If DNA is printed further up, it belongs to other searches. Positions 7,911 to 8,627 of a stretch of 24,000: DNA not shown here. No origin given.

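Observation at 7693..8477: Overlapping pair of 4-TM half-size EamA/DMT proteins between hpnJ and the HpnI-type glycosyltransferases: putative heterodimeric lipid-sugar flippase dedicated to hopanoids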

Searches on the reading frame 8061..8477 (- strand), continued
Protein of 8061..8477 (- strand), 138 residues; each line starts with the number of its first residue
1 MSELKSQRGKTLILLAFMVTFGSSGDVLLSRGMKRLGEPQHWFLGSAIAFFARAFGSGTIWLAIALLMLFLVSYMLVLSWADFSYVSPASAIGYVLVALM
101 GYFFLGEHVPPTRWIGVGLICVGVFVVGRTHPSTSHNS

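Call 59: search_protein_representatives(alignment_id=A1)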
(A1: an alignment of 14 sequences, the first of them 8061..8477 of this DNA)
Query: 14 sequences, 138 profile positions. Proteins with E-value up to 0.001 (for the whole library): 3997; up to 1e-10: 1074; up to 1e-30: 62. The best 150 are listed.
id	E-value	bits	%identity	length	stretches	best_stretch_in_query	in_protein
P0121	2.0e-55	202.8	-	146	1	4-137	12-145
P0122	1.6e-54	199.9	-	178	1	1-137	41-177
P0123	1.1e-51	190.7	-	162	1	1-136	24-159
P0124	3.3e-51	189.2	-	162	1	4-137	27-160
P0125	1.2e-50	187.4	-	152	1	1-136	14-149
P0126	2.4e-50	186.4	-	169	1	7-137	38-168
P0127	8.1e-49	181.4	-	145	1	2-137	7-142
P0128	3.7e-48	179.3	-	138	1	2-136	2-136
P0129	1.6e-47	177.3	-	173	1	4-136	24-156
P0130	2.6e-47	176.5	-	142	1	2-136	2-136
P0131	4.2e-47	175.9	-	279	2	10-130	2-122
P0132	1.3e-46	174.3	-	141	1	3-135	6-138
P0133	3.5e-46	172.9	-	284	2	10-133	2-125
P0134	9.5e-46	171.5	-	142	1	8-136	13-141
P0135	3.4e-45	169.7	-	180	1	4-137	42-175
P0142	1.5e-41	157.9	-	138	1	1-136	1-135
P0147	2.6e-40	153.9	-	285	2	11-133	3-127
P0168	2.5e-34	134.5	-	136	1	2-135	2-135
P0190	3.2e-29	118.0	-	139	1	10-135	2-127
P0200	2.0e-28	115.4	-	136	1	10-134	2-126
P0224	1.2e-25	106.4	-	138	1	10-136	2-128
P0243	2.2e-24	102.3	-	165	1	3-136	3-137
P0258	1.0e-23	100.1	-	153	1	9-134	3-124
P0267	4.9e-23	97.9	-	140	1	10-133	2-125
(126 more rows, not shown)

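Call 63: list_cluster_members(proteins=[P0131, P0133, P0147, P0121, P0128, P0142, P0168, P0190, P0200, P0224])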
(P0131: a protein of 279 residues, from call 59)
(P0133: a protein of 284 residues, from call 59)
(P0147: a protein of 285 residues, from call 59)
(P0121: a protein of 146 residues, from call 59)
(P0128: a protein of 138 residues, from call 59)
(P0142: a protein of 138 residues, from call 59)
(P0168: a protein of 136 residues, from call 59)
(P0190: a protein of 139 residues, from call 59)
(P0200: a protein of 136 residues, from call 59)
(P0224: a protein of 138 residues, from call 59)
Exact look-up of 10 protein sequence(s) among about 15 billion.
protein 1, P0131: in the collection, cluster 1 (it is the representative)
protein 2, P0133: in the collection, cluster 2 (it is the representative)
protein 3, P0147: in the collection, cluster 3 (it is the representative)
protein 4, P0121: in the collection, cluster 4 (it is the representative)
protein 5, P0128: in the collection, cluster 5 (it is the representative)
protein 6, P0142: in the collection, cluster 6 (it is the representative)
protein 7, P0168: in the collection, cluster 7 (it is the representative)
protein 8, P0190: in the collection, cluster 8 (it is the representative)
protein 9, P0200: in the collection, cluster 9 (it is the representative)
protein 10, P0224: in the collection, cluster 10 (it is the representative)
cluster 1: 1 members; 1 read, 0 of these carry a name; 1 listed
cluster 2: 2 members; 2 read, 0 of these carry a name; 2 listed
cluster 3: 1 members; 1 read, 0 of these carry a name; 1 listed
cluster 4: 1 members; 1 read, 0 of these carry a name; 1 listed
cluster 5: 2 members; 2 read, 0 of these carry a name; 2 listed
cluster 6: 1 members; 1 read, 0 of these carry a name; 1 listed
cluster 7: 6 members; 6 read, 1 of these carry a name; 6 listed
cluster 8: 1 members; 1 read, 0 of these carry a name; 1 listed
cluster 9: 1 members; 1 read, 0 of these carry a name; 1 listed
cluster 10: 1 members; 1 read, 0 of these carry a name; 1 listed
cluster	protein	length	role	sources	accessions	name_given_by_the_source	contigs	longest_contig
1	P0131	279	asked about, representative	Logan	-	-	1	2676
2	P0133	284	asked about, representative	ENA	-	-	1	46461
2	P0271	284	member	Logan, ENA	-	-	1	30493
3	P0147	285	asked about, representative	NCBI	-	-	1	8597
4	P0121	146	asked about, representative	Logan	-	-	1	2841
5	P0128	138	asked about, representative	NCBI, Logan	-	-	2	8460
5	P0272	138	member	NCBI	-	-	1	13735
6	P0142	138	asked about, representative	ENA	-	-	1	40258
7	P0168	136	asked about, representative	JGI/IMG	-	-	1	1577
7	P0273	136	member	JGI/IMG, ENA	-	drug/metabolite transporter (DMT)-like permease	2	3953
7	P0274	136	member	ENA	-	-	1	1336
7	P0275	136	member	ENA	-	-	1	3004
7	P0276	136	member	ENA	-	-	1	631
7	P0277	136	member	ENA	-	-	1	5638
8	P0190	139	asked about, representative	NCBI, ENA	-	-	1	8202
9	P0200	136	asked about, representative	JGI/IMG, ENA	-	-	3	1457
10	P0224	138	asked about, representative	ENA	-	-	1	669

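Call 64: find_encoding_contigs(protein=P0133, flank=10000, max_places=3)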
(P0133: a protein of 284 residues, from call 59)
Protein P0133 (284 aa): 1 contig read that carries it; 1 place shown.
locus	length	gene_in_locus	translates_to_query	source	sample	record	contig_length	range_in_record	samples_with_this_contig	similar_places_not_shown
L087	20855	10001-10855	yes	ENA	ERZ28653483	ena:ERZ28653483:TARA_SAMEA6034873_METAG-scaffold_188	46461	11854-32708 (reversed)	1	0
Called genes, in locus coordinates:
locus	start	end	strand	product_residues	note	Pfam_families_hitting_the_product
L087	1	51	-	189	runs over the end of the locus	-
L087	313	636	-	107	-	-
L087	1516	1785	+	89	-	-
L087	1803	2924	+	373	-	-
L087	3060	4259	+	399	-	PF01266:DAO (faint), PF07992:Pyr_redox_2, PF13450:NAD_binding_8 (faint), PF13454:NAD_binding_9 (faint), PF00070:Pyr_redox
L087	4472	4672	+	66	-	-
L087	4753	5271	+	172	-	PF08670:MEKHLA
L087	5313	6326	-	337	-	PF12146:Hydrolase_4 (faint)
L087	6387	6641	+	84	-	-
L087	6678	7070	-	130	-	PF13301:DUF4079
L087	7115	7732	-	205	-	-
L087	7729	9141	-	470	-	PF10069:DICT, PF17150:CHASE6_C, PF13487:HD_5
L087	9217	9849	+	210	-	-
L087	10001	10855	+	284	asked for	PF10639:TMEM234 (faint), PF00892:EamA (weak)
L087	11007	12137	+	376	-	PF13506:Glyco_transf_21, PF00535:Glycos_transf_2, PF13641:Glyco_tranf_2_3, PF13632:Glyco_trans_2_3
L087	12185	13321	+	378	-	PF01041:DegT_DnrJ_EryC1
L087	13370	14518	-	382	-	PF04055:Radical_SAM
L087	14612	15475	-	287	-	-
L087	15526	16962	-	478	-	PF02310:B12-binding (weak), PF04055:Radical_SAM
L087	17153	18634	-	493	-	PF01266:DAO, PF13450:NAD_binding_8 (weak)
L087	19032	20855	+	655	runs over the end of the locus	PF00395:SLH (weak), PF04966:OprB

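Call 65: search_protein_families(library=ncbifam, proteins=[L087:11007-12137:+, L087:12185-13321:+, L087:13370-14518:-, L087:14612-15475:-, L087:15526-16962:-, L087:17153-18634:-, L087:10001-10855:+], max_evalue=0.00001)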
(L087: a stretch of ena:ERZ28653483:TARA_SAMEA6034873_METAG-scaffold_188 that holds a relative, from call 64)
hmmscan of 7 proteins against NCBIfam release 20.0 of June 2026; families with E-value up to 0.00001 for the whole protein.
L087:11007-12137:+ (376 aa): 7 families
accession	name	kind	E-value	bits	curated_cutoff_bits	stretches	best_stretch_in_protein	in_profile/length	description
TIGR03472.1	HpnI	equivalog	3.3e-93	312.5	310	1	5-373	16-372/373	bacteriohopanetetrol glucosamine biosynthesis glycosyltransferase HpnI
TIGR04242.1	nodulat_NodC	equivalog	3.4e-11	42.7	550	1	5-212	12-221/395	chitooligosaccharide synthase NodC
TIGR03469.1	HpnB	hypoth_equivalog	2e-10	40.2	379.25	1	13-359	23-373/386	hopene-associated glycosyltransferase HpnB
TIGR03965.1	mycofact_glyco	equivalog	1e-09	37.8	280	1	29-355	66-390/467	mycofactocin biosynthesis glycosyltransferase MftF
TIGR03937.1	PgaC_IcaA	equivalog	5.7e-08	32.1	422.3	1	32-159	39-162/407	poly-beta-1,6-N-acetyl-D-glucosamine synthase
TIGR03111.1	glyc2_xrt_Gpos1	hypoth_equivalog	9.1e-08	31.3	363.95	1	35-148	46-156/439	TIGR03111 family XrtG-associated glycosyltransferase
NF038299.1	EPS_HpsN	equivalog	3.4e-06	26.3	425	1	39-157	2-116/317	hormogonium polysaccharide biosynthesis glycosyltransferase HpsN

L087:12185-13321:+ (378 aa): 7 families
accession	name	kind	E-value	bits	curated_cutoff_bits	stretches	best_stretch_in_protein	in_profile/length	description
TIGR03588.1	PseC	equivalog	1.5e-48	165.6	423.5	1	23-375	17-378/380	UDP-4-amino-4,6-dideoxy-N-acetyl-beta-L-altrosamine transaminase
TIGR04181.1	NHT_00031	hypoth_equivalog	1.1e-41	142.9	420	1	35-356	29-357/359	LegC family aminotransferase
TIGR04427.1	PLP_DesI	equivalog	5.1e-34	118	650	1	34-356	50-362/390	dTDP-4-dehydro-6-deoxyglucose aminotransferase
NF008658.2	PRK11658.1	equivalog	1.7e-29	102.7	631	1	20-373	17-373/379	UDP-4-amino-4-deoxy-L-arabinose aminotransferase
NF008687.0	PRK11706.1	equivalog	1.1e-25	90.3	375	1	25-369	19-366/375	dTDP-4-amino-4,6-dideoxygalactose transaminase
NF011936.0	PRK15407.1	equivalog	1.3e-23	83.5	423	1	30-222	59-252/440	lipopolysaccharide biosynthesis protein RfbH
TIGR02379.1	ECA_wecE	subfamily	2.2e-18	66.2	434.85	1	34-278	29-276/376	dTDP-4-amino-4,6-dideoxy-D-glucose transaminase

L087:13370-14518:- (382 aa): 38 families (the best 25 are shown)
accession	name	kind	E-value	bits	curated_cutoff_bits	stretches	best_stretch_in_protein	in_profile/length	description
TIGR04466.1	rSAM_BlsE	equivalog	4.7e-22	78.9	400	1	47-184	9-141/327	cytosylglucuronate decarboxylase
NF045574.1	sacti_mat_StsB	exception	5.4e-19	68.4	625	1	43-203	98-256/466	StsB family radical SAM/SPASM domain sactipeptide maturase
TIGR04545.1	rSAM_ahbD_hemeb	equivalog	5.7e-17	62.2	500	1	46-194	5-153/339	heme b synthase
NF038283.1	viperin_w_prok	equivalog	6.2e-17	61.7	180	1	45-159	6-124/281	viperin family antiviral radical SAM protein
TIGR04303.1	GeoRSP_rSAM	equivalog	3.1e-16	59.8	400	1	44-200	8-158/325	GeoRSP system radical SAM/SPASM protein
TIGR04053.2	TIGR04053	equivalog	5.3e-16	58.8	395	1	47-191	14-159/366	TIGR04053 family radical SAM/SPASM domain-containing protein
TIGR02666.1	moaA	equivalog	2.6e-15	56.2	284.05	1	47-183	16-150/336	GTP 3',8-cyclase MoaA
TIGR04347.1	pseudo_SAM_Halo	equivalog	2e-14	53.7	525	1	47-213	44-209/390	TIGR04347 family pseudo-SAM/SPASM protein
TIGR03961.1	rSAM_PTO1314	hypoth_equivalog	2.3e-14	53.5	306.05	1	49-183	31-158/332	PTO1314 family radical SAM protein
NF047865.1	rSAM_PapB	equivalog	2.7e-14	53.1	340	1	46-299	8-267/330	PapB family radical SAM/SPASM ranthipeptide maturase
TIGR04055.1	rSAM_NirJ2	equivalog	7e-14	52.1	500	1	48-190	7-146/326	putative heme d1 biosynthesis radical SAM protein NirJ2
TIGR02668.1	moaA_archaeal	equivalog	1.8e-13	50.1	325.25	1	45-175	14-145/303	GTP 3',8-cyclase MoaA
TIGR04546.1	rSAM_ahbC_deAc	equivalog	1e-12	47.6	650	1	46-191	44-186/390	12,18-didecarboxysiroheme deacetylase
NF038332.1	rSAM_rare_HxsC4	exception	5.2e-12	45.6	500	1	47-213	20-191/335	radical SAM protein HxsC4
NF001199.0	PRK00164.2-1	equivalog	8.4e-12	44.8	231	1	46-176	17-148/308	GTP 3',8-cyclase MoaA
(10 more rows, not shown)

L087:14612-15475:- (287 aa): 0 families

L087:15526-16962:- (478 aa): 20 families
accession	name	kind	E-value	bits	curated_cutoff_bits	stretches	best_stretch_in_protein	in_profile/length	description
TIGR03471.1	HpnJ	equivalog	2.7e-238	791.5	577.6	1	2-471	1-471/472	hopanoid biosynthesis associated radical SAM protein HpnJ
NF038361.1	rSAM_Sden_1168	equivalog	1.3e-39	136.2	575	1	81-432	153-515/560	Sden_1168 family B12-binding radical SAM P-methyltransferase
NF050148.1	rSAM_ApyD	equivalog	2.4e-37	128.7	750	1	87-397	92-401/645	RiPP biosynthesis radical SAM protein ApyD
TIGR02026.1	BchE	equivalog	4.5e-35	121.4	481.35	1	29-437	16-431/497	magnesium-protoporphyrin IX monomethyl ester anaerobic oxidative cyclase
NF033070.1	rSAM_AprD4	equivalog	2.1e-26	92.9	500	1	182-399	179-400/456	AprD4 family radical SAM diol-dehydratase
TIGR04479.1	bcpD_PhpK_rSAM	subfamily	2.9e-24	85.3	600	1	194-375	237-417/504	PhpK family radical SAM P-methyltransferase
TIGR04014.1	B12_SAM_MJ_0865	equivalog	8.7e-23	80.8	360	1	85-392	54-361/434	methyl-coenzyme M reductase glutamine C-methyltransferase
TIGR04072.2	rSAM_ladder_B12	equivalog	2.6e-22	79.1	360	1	199-403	181-386/443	lipid biosynthesis B12-binding/radical SAM protein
TIGR03975.1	rSAM_ocin_1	subfamily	1.6e-21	76.5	281.85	1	90-361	149-424/606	RiPP maturation radical SAM C-methyltransferase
TIGR04367.1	HpnR_B12_rSAM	equivalog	6.1e-21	74.5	650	1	174-388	163-372/490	hopanoid C-3 methylase HpnR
NF033712.0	B12_rSAM_KedN5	subfamily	2.1e-19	69.2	700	1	87-357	80-360/624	KedN5 family methylcobalamin-dependent radical SAM C-methyltransferase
TIGR04013.1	B12_SAM_MJ_1487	hypoth_equivalog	1.8e-13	50.1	251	1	302-389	268-357/382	TIGR04013 family B12-binding domain/radical SAM domain-containing protein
TIGR04385.1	B12_rSAM_cofa1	equivalog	1.4e-12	47.6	450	1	92-363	93-360/438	B12 lower ligand biosynthesis radical SAM protein BzaD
NF045585.1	rSAM_slr0320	equivalog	5.8e-12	44.9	775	1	196-366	233-408/511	photosystem II high light acclimation radical SAM protein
TIGR01574.1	miaB-methiolase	equivalog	4.1e-09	36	355.3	1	198-387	147-345/437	tRNA (N6-isopentenyl adenosine(37)-C2)-methylthiotransferase MiaB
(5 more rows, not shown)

L087:17153-18634:- (493 aa): 3 families
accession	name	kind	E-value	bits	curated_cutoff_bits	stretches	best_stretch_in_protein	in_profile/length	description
TIGR03197.1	MnmC_Cterm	equivalog_domain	8.6e-08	31.7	174.2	1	13-72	1-59/400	FAD-dependent 5-carboxymethylaminomethyl-2-thiouridine(34) oxidoreductase MnmC1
NF002480.1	PRK01747.1-1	equivalog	8e-07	27.8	540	1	10-74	247-310/645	bifunctional tRNA (5-methylaminomethyl-2-thiouridine)(34)-methyltransferase MnmC2/FAD-dependent 5-carboxymethylaminomethyl-2-thiouridine(34)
NF008726.1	PRK11728.1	equivalog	2e-06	26.9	299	1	13-88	2-76/389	L-2-hydroxyglutarate oxidase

L087:10001-10855:+ (284 aa): 1 family
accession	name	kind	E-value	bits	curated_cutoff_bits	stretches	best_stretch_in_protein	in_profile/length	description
TIGR03340.1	phn_DUF6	hypoth_equivalog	4.5e-06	26.5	288.15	0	60-129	74-143/281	phosphonate utilization associated putative membrane protein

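Call 66: find_encoding_contigs(protein=P0147, flank=8000, max_places=2)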
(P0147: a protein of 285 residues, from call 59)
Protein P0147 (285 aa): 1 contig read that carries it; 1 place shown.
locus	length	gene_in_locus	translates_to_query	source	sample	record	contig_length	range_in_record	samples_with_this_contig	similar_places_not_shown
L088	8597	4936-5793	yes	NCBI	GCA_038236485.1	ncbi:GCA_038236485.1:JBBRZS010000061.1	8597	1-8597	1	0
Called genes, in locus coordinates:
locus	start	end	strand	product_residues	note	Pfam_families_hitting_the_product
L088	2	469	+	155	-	?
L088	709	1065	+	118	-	PF13371:TPR_9, PF13414:TPR_11, PF07719:TPR_2 (weak), PF00515:TPR_1 (weak), PF13432:TPR_16, PF13371:TPR_9, PF21033:RMD1-3 (weak), PF13414:TPR_11, +8 more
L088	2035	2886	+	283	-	PF02985:HEAT (faint), PF13646:HEAT_2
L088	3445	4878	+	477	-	PF02310:B12-binding (weak), PF04055:Radical_SAM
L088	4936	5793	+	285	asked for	PF00892:EamA (faint)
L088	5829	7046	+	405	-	PF13506:Glyco_transf_21, PF00535:Glycos_transf_2, PF13641:Glyco_tranf_2_3, PF13632:Glyco_trans_2_3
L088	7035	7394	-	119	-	-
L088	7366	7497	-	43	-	-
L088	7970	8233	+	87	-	PF03811:Zn_ribbon_InsA (weak)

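Call 67: find_encoding_contigs(protein=P0142, flank=8000, max_places=2)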
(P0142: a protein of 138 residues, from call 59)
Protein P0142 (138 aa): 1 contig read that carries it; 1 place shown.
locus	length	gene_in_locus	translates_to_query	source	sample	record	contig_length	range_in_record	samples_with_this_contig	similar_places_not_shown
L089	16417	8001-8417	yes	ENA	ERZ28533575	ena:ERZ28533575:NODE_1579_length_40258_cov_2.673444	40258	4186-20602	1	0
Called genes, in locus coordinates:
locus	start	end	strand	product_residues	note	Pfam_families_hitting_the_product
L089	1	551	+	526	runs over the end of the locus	PF02424:ApbE, PF10029:DUF2271, PF13860:FlgD_ig (weak)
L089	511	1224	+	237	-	PF03929:PepSY_TM (faint), PF16357:PepSY_TM_like_2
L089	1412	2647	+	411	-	PF25881:HH_YBHG (weak), PF25967:RND-MFP_C (weak), PF25989:YknX_C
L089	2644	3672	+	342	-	PF13371:TPR_9 (faint), PF13428:TPR_14 (faint), PF24575:TPR_Slam (faint), PF00515:TPR_1 (faint), PF13414:TPR_11 (weak), PF13432:TPR_16, PF14559:TPR_19, PF07719:TPR_2 (weak), +3 more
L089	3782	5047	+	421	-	PF12704:MacB_PCD, PF02687:FtsX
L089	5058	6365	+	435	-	PF02321:OEP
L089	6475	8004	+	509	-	PF02310:B12-binding, PF04055:Radical_SAM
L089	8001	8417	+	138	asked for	-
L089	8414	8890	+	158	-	PF05653:Mg_trans_NIPA (weak)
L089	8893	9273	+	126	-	PF00892:EamA (weak)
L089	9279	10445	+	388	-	PF13506:Glyco_transf_21, PF00535:Glycos_transf_2 (weak), PF13641:Glyco_tranf_2_3, PF13632:Glyco_trans_2_3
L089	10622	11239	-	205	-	PF00881:Nitroreductase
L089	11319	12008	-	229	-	PF02678:Pirin, PF07883:Cupin_2 (weak), PF17954:Pirin_C_2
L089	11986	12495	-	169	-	PF22381:Staph_reg_Sar_Rot, PF01047:MarR, PF12802:MarR_2, PF13463:HTH_27 (weak), PF13601:HTH_34 (weak)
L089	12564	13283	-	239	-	PF00106:adh_short, PF08659:KR, PF13561:adh_short_C2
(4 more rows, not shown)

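Call 68: find_encoding_contigs(protein=P0190, flank=8000, max_places=2)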
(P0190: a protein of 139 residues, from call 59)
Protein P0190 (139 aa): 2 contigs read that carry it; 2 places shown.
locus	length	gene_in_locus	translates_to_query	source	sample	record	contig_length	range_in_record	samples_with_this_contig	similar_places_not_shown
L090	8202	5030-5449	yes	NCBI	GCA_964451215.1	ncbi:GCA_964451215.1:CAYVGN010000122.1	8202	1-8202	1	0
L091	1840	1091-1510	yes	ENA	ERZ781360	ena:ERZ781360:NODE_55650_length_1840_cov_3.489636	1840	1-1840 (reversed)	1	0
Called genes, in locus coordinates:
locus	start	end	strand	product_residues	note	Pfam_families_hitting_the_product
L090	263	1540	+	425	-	PF02321:OEP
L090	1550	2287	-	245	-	-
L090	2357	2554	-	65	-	-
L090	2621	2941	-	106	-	-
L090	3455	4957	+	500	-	PF02310:B12-binding, PF04055:Radical_SAM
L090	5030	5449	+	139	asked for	PF00892:EamA (weak)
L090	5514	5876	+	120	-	PF00892:EamA (weak)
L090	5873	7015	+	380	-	PF13506:Glyco_transf_21, PF00535:Glycos_transf_2 (weak), PF13641:Glyco_tranf_2_3, PF13632:Glyco_trans_2_3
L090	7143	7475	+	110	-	-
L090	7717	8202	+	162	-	?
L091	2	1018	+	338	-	?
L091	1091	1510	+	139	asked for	PF00892:EamA (weak)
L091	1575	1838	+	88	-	?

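Call 69: find_encoding_contigs(protein=P0267, flank=6000, max_places=2)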
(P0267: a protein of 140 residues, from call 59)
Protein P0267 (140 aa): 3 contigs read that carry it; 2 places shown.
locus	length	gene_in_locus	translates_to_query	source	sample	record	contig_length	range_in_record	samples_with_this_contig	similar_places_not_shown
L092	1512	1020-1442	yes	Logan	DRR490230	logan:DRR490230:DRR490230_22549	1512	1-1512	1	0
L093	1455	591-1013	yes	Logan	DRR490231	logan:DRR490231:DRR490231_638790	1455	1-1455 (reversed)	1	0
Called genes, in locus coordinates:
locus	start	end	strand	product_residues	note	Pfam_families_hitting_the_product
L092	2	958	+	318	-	?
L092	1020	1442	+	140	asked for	PF00892:EamA (weak)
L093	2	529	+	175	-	?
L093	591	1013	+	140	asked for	PF00892:EamA (weak)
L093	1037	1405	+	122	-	PF00892:EamA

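Call 70: find_encoding_contigs(protein=P0258, flank=6000, max_places=2)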
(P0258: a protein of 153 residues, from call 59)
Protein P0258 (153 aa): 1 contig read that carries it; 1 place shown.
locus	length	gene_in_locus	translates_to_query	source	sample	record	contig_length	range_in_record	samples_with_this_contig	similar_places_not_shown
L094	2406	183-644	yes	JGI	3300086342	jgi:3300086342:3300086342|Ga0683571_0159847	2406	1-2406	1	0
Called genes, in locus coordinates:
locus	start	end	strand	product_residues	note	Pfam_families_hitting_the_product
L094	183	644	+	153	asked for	PF00892:EamA (weak)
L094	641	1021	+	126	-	PF10639:TMEM234 (weak), PF00892:EamA (weak)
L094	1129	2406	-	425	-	?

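Call 71: find_encoding_contigs(protein=P0243, flank=6000, max_places=2)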
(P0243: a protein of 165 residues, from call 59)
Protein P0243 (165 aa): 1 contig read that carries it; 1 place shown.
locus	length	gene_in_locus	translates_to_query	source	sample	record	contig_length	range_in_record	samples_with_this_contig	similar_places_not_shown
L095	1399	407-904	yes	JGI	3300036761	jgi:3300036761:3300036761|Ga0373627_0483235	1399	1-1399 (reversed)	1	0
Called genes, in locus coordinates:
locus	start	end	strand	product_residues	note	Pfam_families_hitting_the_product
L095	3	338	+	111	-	PF02769:AIRS_C (weak)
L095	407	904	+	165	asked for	-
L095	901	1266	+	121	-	PF00892:EamA (weak)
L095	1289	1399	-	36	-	?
